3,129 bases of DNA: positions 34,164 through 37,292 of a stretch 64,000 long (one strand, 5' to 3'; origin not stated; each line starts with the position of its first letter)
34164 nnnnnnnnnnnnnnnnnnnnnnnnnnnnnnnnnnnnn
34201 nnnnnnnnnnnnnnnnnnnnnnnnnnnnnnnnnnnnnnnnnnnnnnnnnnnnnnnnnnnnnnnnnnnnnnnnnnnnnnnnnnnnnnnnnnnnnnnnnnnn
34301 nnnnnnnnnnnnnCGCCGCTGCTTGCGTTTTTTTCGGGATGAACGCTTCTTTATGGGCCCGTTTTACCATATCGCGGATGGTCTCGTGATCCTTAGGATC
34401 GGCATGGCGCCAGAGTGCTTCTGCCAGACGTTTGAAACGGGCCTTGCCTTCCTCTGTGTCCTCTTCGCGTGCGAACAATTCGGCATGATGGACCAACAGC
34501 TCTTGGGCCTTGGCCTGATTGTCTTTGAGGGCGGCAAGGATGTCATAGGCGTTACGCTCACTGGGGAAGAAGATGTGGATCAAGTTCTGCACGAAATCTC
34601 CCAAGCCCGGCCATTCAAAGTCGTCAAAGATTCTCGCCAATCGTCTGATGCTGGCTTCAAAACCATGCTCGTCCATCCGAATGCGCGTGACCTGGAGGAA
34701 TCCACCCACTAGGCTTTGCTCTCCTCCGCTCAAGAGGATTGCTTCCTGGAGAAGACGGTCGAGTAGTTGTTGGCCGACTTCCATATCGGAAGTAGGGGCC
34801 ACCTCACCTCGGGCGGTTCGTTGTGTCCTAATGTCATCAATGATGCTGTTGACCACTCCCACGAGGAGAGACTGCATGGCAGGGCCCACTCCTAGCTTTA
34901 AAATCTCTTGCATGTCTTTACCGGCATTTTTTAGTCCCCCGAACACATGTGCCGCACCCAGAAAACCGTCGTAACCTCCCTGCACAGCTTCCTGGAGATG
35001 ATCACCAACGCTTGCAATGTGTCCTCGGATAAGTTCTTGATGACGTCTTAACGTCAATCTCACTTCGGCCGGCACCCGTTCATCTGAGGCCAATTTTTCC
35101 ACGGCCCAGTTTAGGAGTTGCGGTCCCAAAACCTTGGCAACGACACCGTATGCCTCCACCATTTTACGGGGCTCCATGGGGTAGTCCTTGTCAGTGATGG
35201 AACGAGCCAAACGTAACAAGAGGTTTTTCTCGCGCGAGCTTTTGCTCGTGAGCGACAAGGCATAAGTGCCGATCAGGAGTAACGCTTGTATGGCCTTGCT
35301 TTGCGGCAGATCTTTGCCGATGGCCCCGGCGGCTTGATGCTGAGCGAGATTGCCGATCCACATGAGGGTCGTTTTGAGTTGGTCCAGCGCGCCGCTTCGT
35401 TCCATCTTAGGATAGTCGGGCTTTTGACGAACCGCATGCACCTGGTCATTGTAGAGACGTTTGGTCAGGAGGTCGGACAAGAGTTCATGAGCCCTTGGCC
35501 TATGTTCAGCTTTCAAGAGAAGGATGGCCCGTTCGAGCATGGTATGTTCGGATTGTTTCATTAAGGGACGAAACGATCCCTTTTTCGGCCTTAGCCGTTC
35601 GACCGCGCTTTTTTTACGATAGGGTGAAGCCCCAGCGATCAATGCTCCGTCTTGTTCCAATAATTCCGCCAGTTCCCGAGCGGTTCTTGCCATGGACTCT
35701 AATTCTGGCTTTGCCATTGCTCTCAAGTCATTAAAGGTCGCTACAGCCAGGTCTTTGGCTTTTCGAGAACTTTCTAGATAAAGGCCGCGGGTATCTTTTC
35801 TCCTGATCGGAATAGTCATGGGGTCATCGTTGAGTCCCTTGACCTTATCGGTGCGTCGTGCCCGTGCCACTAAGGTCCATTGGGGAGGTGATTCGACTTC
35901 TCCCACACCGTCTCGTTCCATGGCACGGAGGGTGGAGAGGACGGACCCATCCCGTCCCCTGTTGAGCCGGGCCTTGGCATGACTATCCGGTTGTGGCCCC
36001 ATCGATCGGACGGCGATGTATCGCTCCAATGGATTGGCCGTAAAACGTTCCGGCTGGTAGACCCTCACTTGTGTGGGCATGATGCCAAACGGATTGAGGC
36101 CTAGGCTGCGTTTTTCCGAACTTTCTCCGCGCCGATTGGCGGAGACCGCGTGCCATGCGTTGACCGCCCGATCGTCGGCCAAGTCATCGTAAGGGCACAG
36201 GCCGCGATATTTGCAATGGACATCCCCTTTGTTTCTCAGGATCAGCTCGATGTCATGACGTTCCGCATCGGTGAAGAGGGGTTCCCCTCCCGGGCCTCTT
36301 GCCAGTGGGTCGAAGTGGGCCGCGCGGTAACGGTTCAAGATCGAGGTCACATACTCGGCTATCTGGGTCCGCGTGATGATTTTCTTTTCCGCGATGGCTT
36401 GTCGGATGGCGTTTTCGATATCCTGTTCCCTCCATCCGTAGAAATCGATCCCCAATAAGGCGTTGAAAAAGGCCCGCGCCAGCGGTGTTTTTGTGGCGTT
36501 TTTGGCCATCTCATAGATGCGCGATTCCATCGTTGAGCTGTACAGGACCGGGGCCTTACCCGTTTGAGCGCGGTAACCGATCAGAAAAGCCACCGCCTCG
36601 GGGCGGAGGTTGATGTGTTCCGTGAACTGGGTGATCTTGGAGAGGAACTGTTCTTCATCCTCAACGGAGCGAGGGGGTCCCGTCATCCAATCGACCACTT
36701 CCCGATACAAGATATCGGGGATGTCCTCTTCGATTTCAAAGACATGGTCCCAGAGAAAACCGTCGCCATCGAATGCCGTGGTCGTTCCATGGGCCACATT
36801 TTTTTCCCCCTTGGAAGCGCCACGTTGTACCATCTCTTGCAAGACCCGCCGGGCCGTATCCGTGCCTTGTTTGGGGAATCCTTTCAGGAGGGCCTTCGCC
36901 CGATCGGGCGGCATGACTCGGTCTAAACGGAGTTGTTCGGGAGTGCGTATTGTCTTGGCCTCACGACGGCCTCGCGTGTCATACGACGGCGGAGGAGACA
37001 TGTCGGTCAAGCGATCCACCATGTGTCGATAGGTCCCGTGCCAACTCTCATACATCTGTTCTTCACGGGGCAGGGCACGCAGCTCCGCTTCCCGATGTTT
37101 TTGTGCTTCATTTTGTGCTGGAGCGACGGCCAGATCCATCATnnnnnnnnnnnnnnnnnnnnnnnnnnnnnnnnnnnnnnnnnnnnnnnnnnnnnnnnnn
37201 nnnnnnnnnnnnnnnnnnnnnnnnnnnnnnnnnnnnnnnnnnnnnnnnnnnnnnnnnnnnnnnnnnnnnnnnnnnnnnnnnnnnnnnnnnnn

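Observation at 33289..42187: Four-gene operon built around an 1893-aa orphan protein: candidate undescribed system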

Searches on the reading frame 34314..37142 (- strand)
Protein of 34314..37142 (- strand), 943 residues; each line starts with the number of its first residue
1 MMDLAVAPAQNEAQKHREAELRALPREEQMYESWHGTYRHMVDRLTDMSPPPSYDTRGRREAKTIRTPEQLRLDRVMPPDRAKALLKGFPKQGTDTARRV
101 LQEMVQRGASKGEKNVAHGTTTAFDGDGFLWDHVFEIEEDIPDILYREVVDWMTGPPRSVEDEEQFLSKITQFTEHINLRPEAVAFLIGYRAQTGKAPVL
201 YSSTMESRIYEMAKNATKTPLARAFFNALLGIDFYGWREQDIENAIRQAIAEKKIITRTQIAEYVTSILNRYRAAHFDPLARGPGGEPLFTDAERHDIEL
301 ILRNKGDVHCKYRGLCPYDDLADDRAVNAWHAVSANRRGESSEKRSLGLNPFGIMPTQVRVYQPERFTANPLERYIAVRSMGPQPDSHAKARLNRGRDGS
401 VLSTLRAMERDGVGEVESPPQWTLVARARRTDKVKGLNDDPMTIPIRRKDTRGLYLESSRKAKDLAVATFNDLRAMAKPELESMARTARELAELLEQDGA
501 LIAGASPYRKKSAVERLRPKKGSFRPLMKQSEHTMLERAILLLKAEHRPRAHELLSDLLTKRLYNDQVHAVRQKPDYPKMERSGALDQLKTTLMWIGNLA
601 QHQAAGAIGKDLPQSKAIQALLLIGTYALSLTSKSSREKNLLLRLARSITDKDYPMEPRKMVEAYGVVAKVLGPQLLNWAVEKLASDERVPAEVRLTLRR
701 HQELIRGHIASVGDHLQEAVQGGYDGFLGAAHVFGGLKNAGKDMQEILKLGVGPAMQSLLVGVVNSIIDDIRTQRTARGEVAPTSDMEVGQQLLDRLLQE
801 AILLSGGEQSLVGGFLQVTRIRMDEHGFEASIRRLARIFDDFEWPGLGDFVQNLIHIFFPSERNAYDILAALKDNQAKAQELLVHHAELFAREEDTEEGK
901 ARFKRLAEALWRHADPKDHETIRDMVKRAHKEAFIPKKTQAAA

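Call 84: predict_structure(alignment_id=A7)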
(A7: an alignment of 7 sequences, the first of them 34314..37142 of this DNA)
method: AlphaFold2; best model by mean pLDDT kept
length: 943 residues; sequences in the alignment: 7
mean_pLDDT: 65.8   pTM: 0.51
mean pLDDT of the five models: 65.8, 64.1, 61.2, 60.7, 60.5
residues with pLDDT >= 90: 59; 70-90: 370; 50-70: 273; < 50: 241
segments of 3 or more residues with pLDDT < 50: 1-10, 34-58, 152-156, 339-356, 383-385, 412-417, 500-503, 572-629, 631-633, 726-764, 766-768, 779-786, 789-791, 810-812, 827-829, 831-858, 937-943
pLDDT, mean of each block of 10 residues (from residue 1): 33 65 60 47 38 46 71 89 86 78 93 85 86 73 52 49 58 79 92 90 79 85 89 77 85 88 93 85 83 85 86 88 85 66 38 53 73 63 54 68 83 48 72 72 77 76 86 73 81 75 57 77 64 77 80 79 60 36 33 34 27 35 46 57 63 58 66 62 64 69 69 61 45 35 39 39 49 51 47 53 51 57 55 46 43 47 79 86 84 66 83 84 88 58 31
secondary structure, 60 per line:
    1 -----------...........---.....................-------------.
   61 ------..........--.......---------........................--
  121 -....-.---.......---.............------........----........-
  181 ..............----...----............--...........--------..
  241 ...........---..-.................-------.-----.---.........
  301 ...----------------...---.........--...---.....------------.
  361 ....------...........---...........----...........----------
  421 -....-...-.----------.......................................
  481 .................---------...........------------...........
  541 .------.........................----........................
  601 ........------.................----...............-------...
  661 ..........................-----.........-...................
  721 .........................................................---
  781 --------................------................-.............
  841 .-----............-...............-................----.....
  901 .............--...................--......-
elements in order (helices of 4 or more, strands of 3 or more residues): H12-22 H26-46 H67-76 H79-85 H95-118 E122-125 E131-137 H141-153 H160-167 E172-179 H181-194 E199-201 H206-217 H220-230 H239-251 H258-274 H292-303 E320-322 H326-334 H343-347 E360-364 H371-375 E376-378 H385-395 H400-410 E422-425 E442-447 H448-497 H507-517 H530-541 H548-572 H577-608 H615-631 H636-650 H658-686 H692-700 H702-777 H789-804 H811-826 H828-841 H847-858 H860-874 H876-891 H896-913 H916-934 H937-942

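Call 86: fold_search(model_id=the predicted structure, library=pdb)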
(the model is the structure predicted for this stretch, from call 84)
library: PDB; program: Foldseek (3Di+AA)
matches with E <= 10: 126; with E <= 0.001: 0
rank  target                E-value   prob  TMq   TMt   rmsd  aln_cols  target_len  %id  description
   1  2q5d_A                1.1e-01  0.14  0.09  0.10  29.2       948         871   11  Crystal Structure of Human Importin Beta bound to the Snurportin1 IBB-domain second crystal form (released 2008-01-22)
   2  9j0a_A                2.1e-01  0.11  0.10  0.10  32.1       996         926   11  Complex structure of ANKRD11/STAG2/RAD21 (released 2025-03-19)
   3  7tbk_A2               2.7e-01  0.08  0.08  0.07  40.5       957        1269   12  Composite structure of the dilated human nuclear pore complex (NPC) symmetric core generated with a 37A in situ cryo- (released 2022-06-15)
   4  8jfy_C                3.5e-01  0.10  0.10  0.14  32.7       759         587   11  Cryo-EM structure of RDGC/Ca2+-CaM complex (released 2024-11-27)
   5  7rw8_A                5.6e-01  0.06  0.08  0.11  30.0       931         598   10  AP2 bound to heparin in the closed conformation (released 2022-03-30)
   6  8j07_g1               5.6e-01  0.04  0.08  0.03  81.1      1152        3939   10  96nm repeat of human respiratory doublet microtubule and associated axonemal complexes (released 2023-07-26)
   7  7vci_I                7.3e-01  0.09  0.08  0.07  28.2       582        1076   12  Structure of Xenopus laevis NPC nuclear ring asymmetric unit (released 2022-02-02)
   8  8jfw_D                7.9e-01  0.08  0.10  0.14  29.2       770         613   11  Cryo-EM structure of RDGC/apo-CaM complex (released 2024-11-27)
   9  8glv_Dp               1.0e+00  0.02  0.06  0.04  74.7      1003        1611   12  96-nm repeat unit of doublet microtubules from Chlamydomonas reinhardtii flagella (released 2023-05-31)
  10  6wg3_D                1.2e+00  0.07  0.11  0.11  32.7       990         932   11  Cryo-EM structure of human Cohesin-NIPBL-DNA complex (released 2020-05-20)
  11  5hb1                  1.2e+00  0.04  0.08  0.09  39.3       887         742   12  Crystal structure of Chaetomium thermophilum Nup170 SOL (released 2016-04-20)
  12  9g33_UT               1.2e+00  0.06  0.09  0.05  30.2       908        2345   11  Stalled 90S - Utp23-Krr1-deltaC3 (released 2025-06-18)
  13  8glv_Cn               1.2e+00  0.02  0.06  0.02  61.9      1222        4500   10  96-nm repeat unit of doublet microtubules from Chlamydomonas reinhardtii flagella (released 2023-05-31)
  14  6sky_A                1.3e+00  0.04  0.09  0.07  30.5      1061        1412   11  FAT and kinase domain of CtTel1 (released 2019-10-30)
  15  7x9b_R                1.5e+00  0.15  0.07  0.16  27.4       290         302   12  Cryo-EM structure of neuropeptide Y Y2 receptor in complex with NPY and Gi (released 2022-05-18)
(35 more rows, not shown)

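Call 102: fold_search(model_id=the predicted structure, library=viral)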
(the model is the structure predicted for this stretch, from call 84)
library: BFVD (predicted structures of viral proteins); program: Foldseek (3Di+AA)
matches with E <= 10: 299; with E <= 0.001: 0
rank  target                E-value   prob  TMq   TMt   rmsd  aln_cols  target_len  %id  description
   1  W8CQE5                1.4e-02  0.21  0.07  0.07  53.0       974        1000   12  (no name in the UniProt tables at hand)
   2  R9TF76                3.0e-02  0.10  0.06  0.05  38.8       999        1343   11  (no name in the UniProt tables at hand)
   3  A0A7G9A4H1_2          3.1e-02  0.13  0.08  0.08  41.1      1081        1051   11  Tape measure domain protein [Bacteriophage sp.]
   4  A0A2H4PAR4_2          3.7e-02  0.21  0.09  0.08  66.0       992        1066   11  (no name in the UniProt tables at hand)
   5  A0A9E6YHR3            4.4e-02  0.13  0.07  0.07  42.5       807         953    8  (no name in the UniProt tables at hand)
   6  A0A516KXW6            5.0e-02  0.15  0.09  0.08  41.5      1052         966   12  (no name in the UniProt tables at hand)
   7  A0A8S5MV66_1          7.4e-02  0.23  0.10  0.10  30.5       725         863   12  Minor tail protein [Siphoviridae sp. ctoSr5]
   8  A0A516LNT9            7.4e-02  0.10  0.08  0.06  44.3      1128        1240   12  (no name in the UniProt tables at hand)
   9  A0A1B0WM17            8.8e-02  0.14  0.09  0.08  40.6      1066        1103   11  (no name in the UniProt tables at hand)
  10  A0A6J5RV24            8.8e-02  0.13  0.08  0.09  35.9       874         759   11  Phage tail tape measure protein [uncultured Caudovirales phage]
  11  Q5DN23                9.2e-02  0.28  0.09  0.10  26.6       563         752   14  Tail length tape measure protein [Alphaproteobacteria phage PhiJL001]
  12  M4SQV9                9.2e-02  0.08  0.07  0.07  38.4      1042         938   11  (no name in the UniProt tables at hand)
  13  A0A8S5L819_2          1.1e-01  0.08  0.08  0.07  65.4      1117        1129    9  Minor tail protein [Siphoviridae sp. ctDmQ3]
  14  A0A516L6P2            1.2e-01  0.08  0.07  0.06  52.0      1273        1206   12  (no name in the UniProt tables at hand)
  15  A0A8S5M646            1.4e-01  0.08  0.08  0.06  47.2      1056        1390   11  Tail length tape measure protein [Myoviridae sp. ctlRg1]
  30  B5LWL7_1              3.7e-01  0.04  0.07  0.07  65.3      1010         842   11  Uncharacterized protein [Feldmannia species virus]
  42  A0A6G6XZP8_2          6.7e-01  0.03  0.06  0.06  48.1      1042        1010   12  (no name in the UniProt tables at hand)
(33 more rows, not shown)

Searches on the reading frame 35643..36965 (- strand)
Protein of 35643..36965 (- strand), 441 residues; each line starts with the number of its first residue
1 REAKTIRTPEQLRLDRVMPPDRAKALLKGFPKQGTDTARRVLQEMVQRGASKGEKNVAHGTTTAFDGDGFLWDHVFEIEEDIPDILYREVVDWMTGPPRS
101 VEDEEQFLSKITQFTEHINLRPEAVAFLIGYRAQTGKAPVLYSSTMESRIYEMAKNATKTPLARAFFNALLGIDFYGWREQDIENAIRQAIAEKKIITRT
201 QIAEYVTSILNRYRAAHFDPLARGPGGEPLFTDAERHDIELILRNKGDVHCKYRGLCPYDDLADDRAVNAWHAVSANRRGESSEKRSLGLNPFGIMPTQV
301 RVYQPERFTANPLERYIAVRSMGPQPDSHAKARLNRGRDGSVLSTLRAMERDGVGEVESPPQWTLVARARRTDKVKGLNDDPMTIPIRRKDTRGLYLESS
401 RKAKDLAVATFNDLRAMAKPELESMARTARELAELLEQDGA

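Call 106: search_protein_families(library=pfam, proteins=[window:35643-36965:-], max_evalue=10)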
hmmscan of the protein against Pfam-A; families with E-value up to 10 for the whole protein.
window:35643-36965:- (441 aa): 0 families
